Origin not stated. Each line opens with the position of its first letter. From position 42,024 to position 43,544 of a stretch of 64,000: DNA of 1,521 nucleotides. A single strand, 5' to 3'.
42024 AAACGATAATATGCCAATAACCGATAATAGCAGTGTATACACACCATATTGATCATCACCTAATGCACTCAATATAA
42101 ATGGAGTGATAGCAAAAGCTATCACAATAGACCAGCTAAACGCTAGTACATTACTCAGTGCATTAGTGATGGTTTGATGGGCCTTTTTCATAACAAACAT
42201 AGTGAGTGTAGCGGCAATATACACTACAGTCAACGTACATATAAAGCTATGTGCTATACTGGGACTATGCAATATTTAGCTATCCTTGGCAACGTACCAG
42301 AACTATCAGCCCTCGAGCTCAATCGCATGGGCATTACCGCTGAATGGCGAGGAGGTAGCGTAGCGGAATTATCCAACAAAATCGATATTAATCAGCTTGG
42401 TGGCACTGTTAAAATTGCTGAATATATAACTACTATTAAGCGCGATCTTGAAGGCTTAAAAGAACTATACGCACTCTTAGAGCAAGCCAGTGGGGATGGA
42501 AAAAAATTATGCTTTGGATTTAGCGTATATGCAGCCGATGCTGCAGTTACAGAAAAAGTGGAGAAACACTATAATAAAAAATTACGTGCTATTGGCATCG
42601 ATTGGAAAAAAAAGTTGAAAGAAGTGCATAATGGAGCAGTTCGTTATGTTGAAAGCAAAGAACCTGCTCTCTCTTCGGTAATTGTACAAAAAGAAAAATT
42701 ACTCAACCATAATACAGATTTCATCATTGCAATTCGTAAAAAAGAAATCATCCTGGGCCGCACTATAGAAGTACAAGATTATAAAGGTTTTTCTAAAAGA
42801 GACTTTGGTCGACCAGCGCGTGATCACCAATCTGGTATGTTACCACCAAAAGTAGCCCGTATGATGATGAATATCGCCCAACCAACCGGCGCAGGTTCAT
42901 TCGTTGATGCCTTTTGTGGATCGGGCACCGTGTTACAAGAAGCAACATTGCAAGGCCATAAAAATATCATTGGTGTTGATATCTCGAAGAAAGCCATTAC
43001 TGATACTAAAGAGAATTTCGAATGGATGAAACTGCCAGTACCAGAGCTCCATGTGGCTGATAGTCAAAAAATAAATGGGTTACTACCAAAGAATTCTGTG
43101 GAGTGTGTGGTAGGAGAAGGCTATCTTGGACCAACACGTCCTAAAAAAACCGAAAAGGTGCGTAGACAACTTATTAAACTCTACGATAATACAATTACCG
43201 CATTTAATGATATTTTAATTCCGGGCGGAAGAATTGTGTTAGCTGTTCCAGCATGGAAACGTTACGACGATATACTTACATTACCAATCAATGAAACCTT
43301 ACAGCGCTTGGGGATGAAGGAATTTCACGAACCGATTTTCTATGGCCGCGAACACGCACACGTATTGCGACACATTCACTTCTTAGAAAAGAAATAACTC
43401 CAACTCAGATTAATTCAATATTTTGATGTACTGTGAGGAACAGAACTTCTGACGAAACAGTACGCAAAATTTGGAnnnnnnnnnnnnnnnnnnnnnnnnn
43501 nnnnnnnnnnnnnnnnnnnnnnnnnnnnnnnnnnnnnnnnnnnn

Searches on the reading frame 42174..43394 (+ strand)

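Call 91: search_protein_families(library=ncbifam, proteins=[window:42174-43394:+], max_evalue=0.01)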
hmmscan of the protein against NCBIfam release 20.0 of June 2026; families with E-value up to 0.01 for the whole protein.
window:42174-43394:+ (407 aa): 11 families
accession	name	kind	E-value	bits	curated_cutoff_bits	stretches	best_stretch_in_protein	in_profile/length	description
TIGR01177.1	TIGR01177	hypoth_equivalog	1.1e-19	70.9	316.55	1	159-361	100-297/330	TIGR01177 family methyltransferase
NF033398.1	rRNA_meth_EmtA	equivalog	1.1e-10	41.4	625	1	178-300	132-245/336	EmtA family 23S rRNA (guanine(2470)) methyltransferase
NF040850.1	Trm14_Thcoccales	equivalog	6.8e-07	28.5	480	1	222-280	201-259/365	tRNA (guanine(6)-N2)-methyltransferase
NF040721.1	Trm14_Arch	equivalog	1.3e-05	24.6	280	1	198-261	153-213/370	tRNA (guanine(6)-N2)-methyltransferase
TIGR00479.1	rumA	equivalog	0.00016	20.7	183.55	1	134-291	194-344/432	23S rRNA (uracil(1939)-C(5))-methyltransferase RlmD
TIGR00095.1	TIGR00095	equivalog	0.00032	20.4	117.5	1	232-299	44-114/194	16S rRNA (guanine(966)-N(2))-methyltransferase RsmD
NF001244.0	PRK00216.1-5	equivalog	0.0026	17.1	216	1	229-312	38-122/236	bifunctional demethylmenaquinone methyltransferase/2-methoxy-6-polyprenyl-1,4-benzoquinol methylase UbiE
NF011529.0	PRK14968.1-3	equivalog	0.0031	17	162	1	230-287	25-81/198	putative methyltransferase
TIGR00406.1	prmA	equivalog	0.0035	16.8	183.15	1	242-288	162-208/288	50S ribosomal protein L11 methyltransferase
NF053511.1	tRNA_U34_MnmM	equivalog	0.0041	16.7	135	1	242-357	20-133/183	tRNA 5-(aminomethyl)-2-thiouridylate-methyltransferase MnmM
TIGR02469.1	CbiT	equivalog_domain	0.0086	16.3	78.3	0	232-300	12-81/124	precorrin-6Y C5,15-methyltransferase (decarboxylating) subunit CbiT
